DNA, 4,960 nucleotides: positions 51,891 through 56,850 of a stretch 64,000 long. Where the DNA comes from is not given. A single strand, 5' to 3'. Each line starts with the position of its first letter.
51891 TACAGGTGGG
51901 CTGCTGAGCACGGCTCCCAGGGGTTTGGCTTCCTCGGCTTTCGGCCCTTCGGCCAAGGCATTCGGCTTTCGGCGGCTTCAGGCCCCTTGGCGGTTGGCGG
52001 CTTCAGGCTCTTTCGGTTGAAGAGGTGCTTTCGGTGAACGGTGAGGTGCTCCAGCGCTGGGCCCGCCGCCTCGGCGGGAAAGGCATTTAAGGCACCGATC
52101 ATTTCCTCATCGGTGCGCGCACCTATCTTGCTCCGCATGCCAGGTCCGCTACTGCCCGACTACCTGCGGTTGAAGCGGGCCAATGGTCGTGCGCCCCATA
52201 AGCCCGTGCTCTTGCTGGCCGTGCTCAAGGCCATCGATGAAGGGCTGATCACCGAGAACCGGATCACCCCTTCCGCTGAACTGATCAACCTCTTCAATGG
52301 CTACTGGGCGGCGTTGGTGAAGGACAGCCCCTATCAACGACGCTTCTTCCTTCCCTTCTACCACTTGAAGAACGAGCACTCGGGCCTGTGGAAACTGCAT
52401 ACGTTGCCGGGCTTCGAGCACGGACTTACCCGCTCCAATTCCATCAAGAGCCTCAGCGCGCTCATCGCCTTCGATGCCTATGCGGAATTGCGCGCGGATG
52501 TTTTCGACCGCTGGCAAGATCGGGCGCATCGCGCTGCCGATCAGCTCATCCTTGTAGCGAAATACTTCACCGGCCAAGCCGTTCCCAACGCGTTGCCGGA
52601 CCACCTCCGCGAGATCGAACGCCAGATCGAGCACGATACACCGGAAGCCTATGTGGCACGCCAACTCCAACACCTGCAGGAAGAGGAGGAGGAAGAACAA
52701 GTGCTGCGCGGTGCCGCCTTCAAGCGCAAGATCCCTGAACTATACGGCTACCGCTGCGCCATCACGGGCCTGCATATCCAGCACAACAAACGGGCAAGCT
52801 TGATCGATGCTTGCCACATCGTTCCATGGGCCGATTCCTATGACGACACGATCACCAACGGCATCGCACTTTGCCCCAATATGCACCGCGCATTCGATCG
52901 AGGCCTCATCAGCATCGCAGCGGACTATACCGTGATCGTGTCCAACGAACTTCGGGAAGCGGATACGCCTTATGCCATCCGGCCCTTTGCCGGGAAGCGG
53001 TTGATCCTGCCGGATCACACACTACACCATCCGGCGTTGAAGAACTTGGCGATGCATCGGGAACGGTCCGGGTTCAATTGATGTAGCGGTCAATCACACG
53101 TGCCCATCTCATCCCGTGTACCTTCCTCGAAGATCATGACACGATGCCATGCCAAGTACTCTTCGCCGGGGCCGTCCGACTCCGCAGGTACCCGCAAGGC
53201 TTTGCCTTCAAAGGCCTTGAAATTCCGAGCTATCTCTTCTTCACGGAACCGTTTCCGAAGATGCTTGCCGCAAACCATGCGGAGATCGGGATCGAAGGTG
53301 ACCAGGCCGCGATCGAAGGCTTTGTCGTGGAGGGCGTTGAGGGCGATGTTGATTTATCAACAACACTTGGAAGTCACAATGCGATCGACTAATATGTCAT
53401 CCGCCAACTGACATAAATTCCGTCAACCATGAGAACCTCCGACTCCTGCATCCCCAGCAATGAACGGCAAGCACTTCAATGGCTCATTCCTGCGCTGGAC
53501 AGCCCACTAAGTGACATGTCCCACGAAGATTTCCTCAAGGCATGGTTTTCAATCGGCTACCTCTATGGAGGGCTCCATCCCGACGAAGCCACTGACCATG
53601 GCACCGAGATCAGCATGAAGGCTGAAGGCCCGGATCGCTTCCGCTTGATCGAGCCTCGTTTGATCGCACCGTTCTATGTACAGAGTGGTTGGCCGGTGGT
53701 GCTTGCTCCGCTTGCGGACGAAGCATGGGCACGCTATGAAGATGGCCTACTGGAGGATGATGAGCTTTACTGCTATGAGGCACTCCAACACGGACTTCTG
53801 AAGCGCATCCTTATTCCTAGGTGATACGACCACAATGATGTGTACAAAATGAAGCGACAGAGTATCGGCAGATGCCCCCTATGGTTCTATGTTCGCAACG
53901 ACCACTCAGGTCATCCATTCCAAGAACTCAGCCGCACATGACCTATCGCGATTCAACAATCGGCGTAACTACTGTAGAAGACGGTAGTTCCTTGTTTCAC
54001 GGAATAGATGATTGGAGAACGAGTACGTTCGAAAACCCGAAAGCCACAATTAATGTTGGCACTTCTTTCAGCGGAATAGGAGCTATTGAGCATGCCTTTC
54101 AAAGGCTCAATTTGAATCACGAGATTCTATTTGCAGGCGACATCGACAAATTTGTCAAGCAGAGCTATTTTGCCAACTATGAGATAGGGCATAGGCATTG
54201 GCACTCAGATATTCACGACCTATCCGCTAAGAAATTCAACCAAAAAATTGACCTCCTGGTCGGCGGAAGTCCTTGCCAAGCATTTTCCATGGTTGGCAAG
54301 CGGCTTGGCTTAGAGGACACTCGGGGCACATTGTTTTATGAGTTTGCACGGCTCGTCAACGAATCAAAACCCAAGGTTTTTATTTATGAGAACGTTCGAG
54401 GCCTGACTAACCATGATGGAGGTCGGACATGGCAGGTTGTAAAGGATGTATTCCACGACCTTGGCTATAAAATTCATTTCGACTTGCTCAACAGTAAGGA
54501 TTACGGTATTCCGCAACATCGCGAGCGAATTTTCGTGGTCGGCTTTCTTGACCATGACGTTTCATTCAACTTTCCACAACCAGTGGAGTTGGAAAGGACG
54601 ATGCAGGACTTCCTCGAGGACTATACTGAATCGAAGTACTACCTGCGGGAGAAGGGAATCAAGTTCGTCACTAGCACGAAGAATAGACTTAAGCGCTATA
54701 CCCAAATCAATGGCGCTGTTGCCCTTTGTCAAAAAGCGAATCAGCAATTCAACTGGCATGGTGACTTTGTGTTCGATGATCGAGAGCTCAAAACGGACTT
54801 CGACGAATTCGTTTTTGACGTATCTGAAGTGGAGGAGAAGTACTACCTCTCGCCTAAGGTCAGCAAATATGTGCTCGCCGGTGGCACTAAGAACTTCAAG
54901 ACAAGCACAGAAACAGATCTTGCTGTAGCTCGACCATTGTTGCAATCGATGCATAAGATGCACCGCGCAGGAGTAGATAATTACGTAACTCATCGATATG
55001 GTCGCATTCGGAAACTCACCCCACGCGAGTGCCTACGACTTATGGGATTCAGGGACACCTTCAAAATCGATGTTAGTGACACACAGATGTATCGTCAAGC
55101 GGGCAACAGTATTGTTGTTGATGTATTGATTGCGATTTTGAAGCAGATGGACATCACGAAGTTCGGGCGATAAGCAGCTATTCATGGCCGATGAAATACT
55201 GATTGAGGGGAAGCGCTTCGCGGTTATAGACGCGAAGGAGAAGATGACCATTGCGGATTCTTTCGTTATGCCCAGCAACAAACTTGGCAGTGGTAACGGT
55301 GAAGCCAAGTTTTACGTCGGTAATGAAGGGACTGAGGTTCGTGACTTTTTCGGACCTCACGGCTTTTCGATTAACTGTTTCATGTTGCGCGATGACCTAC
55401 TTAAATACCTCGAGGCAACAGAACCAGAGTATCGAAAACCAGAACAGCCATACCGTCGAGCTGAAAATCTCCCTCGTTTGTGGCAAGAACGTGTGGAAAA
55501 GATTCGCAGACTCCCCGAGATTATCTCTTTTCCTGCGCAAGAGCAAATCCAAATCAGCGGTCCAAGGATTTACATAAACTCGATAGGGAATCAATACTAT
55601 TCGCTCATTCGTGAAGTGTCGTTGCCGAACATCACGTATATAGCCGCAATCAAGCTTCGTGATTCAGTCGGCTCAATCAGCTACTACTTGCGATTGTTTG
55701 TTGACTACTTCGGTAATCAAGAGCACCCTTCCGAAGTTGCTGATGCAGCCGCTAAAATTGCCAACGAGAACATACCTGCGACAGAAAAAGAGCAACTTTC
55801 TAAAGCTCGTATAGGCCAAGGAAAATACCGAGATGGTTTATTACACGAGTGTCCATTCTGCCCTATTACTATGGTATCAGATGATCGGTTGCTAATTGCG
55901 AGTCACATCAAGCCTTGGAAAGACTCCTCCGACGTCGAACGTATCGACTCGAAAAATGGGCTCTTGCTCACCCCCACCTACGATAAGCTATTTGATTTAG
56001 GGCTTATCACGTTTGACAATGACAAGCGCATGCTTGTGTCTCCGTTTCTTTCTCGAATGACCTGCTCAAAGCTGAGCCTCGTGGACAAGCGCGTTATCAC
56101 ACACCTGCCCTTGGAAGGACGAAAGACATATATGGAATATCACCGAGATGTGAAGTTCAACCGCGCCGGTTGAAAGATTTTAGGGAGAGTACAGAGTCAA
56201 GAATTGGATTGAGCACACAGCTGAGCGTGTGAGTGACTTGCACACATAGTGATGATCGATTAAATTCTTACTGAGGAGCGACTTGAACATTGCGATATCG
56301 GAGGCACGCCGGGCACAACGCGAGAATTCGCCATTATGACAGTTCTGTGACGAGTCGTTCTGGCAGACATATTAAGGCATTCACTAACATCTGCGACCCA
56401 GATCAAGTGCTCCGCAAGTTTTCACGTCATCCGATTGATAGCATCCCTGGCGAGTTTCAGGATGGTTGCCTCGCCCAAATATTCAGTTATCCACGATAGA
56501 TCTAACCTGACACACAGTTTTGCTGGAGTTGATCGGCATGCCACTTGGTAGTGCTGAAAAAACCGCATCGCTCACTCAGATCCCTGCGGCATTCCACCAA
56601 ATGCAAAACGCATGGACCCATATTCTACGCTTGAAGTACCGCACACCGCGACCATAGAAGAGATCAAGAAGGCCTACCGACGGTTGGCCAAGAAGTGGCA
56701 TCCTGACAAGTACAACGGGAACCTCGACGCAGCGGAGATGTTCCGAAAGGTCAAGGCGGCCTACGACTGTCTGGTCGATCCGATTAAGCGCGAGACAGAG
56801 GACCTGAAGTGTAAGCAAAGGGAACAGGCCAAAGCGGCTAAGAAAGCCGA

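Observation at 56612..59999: Unassigned three-gene cassette next to the R-M system: TM-anchored J-domain protein, coiled-coil 2-TM protein, 605-aa putative nuclease-like protein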

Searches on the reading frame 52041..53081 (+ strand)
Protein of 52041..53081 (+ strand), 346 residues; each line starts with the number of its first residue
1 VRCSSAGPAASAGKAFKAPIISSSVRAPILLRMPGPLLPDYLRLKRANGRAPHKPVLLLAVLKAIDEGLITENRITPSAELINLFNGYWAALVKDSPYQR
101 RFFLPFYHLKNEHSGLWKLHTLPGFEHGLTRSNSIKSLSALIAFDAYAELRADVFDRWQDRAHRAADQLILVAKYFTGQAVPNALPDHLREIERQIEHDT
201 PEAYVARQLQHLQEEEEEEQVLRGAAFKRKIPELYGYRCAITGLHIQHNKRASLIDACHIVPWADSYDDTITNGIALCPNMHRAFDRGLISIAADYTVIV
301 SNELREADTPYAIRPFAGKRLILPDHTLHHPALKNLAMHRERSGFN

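Call 3: search_protein_families(library=pfam, proteins=[window:52041-53081:+], max_evalue=0.1)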
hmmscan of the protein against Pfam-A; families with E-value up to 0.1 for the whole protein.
window:52041-53081:+ (346 aa): 3 families
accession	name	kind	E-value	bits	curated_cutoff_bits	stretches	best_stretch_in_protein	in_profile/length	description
PF13391.12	HNH_2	-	3.2e-13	49.8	21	1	239-292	1-65/66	HNH endonuclease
PF13395.12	HNH_4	-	0.029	14.8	22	0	239-274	1-37/54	HNH endonuclease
PF01844.29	HNH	-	0.032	14.8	21.4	1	259-283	18-42/47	HNH endonuclease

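Call 4: search_protein_families(library=padloc, proteins=[window:52041-53081:+], max_evalue=0.1)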
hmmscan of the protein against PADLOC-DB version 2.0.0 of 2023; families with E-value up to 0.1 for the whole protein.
window:52041-53081:+ (346 aa): 3 families
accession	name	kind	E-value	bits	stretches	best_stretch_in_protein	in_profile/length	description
PDLC04132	HNH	-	1.7e-20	71.3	1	214-342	144-270/286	-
PDLC03546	HNH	-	5.1e-09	33.6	1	225-324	160-259/282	Type II restriction enzyme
PDLC03656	mREase_IV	-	0.0052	14.6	1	251-285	221-255/277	Type IV methyl-directed restriction enzyme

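Call 5: search_protein_families(library=ncbifam, proteins=[window:52041-53081:+], max_evalue=0.1)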
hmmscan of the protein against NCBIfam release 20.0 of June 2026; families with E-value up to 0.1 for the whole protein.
window:52041-53081:+ (346 aa): 1 family
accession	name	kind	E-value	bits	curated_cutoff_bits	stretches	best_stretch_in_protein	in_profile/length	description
NF045808.1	PT-DNA_restrict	exception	1.2e-28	100.1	180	1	45-341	14-280/284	phosphorothioated DNA-binding restriction endonuclease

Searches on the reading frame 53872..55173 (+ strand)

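Call 3: search_protein_families(library=pfam, proteins=[window:53872-55173:+], max_evalue=0.1)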
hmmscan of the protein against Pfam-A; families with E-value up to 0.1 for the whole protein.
window:53872-55173:+ (433 aa): 1 family
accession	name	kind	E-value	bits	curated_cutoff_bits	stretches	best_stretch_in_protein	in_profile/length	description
PF00145.23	DNA_methylase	-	1.3e-80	271.7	22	1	66-426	7-322/324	C-5 cytosine-specific DNA methylase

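Call 4: search_protein_families(library=padloc, proteins=[window:53872-55173:+], max_evalue=0.1)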
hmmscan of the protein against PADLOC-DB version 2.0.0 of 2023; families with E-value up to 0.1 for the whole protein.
window:53872-55173:+ (433 aa): 65 families (the best 25 are shown)
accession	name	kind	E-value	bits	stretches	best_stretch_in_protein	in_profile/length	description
PDLC03272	MTase_II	-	2.7e-90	301.5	1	55-426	70-386/407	Type II methyltransferase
PDLC03378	MTase_II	-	1.5e-63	213.2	1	60-425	3-325/344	Type II methyltransferase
PDLC03361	MTase_II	-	6.8e-63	211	2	65-272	92-336/455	Type II methyltransferase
PDLC03734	oMTase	-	3e-61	205.7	2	61-226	5-169/444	orphan methyltransferase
PDLC02653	DrmMII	-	5.1e-55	184.7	2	66-272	11-219/333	DrmMII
PDLC03217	MTase_II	-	2.1e-54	183.2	2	51-228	10-187/703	Type II methyltransferase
PDLC00026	DruM2|DruM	-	8.9e-49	164.8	1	90-423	33-311/336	DNA cytosine methylase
PDLC03234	MTase_II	-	3.5e-46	156.1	1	66-414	11-350/375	Type II methyltransferase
PDLC00027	DruM2|DruM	-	8.2e-45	151.7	2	51-246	3-193/361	DNA cytosine methylase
PDLC03326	MTase_II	-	6.7e-44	148.7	2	84-243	27-193/412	Type II methyltransferase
PDLC03242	MTase_II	-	5.1e-43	145.6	2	64-228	105-263/409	Type II methyltransferase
PDLC03716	oMTase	-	4.3e-41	139.2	2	55-256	34-238/349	orphan methyltransferase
PDLC00031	DruM2|DruM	-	3.2e-40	136.3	1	51-244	3-191/361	DNA cytosine methylase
PDLC03286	MTase_II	-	5.6e-39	131.9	1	66-228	7-171/185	Type II methyltransferase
PDLC02649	DrmMII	-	1.9e-37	127.2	2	96-251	83-247/422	DrmMII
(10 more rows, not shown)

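Call 5: search_protein_families(library=ncbifam, proteins=[window:53872-55173:+], max_evalue=0.1)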
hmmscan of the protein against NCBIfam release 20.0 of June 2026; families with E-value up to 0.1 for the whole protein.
window:53872-55173:+ (433 aa): 2 families
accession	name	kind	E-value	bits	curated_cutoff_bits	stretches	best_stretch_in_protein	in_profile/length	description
TIGR00675.1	dcm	superfamily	9e-87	291.8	100.65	1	66-426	5-329/329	DNA (cytosine-5-)-methyltransferase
NF007772.0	PRK10458.1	subfamily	1.2e-36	126.3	710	2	64-265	93-333/472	DNA cytosine methylase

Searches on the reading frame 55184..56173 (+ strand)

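Call 3: search_protein_families(library=pfam, proteins=[window:55184-56173:+], max_evalue=0.1)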
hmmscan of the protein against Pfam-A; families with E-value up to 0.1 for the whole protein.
window:55184-56173:+ (329 aa): 1 family
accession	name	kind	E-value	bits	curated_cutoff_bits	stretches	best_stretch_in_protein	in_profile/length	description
PF13391.12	HNH_2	-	6.9e-11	42.3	21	1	226-278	1-66/66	HNH endonuclease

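Call 4: search_protein_families(library=padloc, proteins=[window:55184-56173:+], max_evalue=0.1)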
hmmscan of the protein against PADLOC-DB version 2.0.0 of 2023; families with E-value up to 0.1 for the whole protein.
window:55184-56173:+ (329 aa): 3 families
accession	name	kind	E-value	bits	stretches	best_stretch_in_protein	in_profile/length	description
PDLC04132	HNH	-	5.1e-24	82.9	1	190-324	132-271/286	-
PDLC03546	HNH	-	1.4e-18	64.9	1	185-286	131-234/282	Type II restriction enzyme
PDLC03529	REase_II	-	1.4e-15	55.4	1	236-323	294-379/389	Type II restriction enzyme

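Call 5: search_protein_families(library=ncbifam, proteins=[window:55184-56173:+], max_evalue=0.1)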
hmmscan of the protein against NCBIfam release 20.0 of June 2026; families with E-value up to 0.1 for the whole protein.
window:55184-56173:+ (329 aa): 2 families
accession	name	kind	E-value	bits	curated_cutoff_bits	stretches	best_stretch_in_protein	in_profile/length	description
NF045808.1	PT-DNA_restrict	exception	4.5e-07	29.3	180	1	221-296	175-249/284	phosphorothioated DNA-binding restriction endonuclease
NF045952.1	MAG4270_fam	hypoth_equivalog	0.001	18.2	53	1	241-317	286-362/366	MAG4270 family putative restriction endonuclease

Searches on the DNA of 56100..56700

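Call 66: search_rna_families(source=window, start=56100, end=56700, threshold=evalue, max_evalue=1)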
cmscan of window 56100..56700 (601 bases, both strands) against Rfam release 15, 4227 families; matches with E-value up to 1: 0.
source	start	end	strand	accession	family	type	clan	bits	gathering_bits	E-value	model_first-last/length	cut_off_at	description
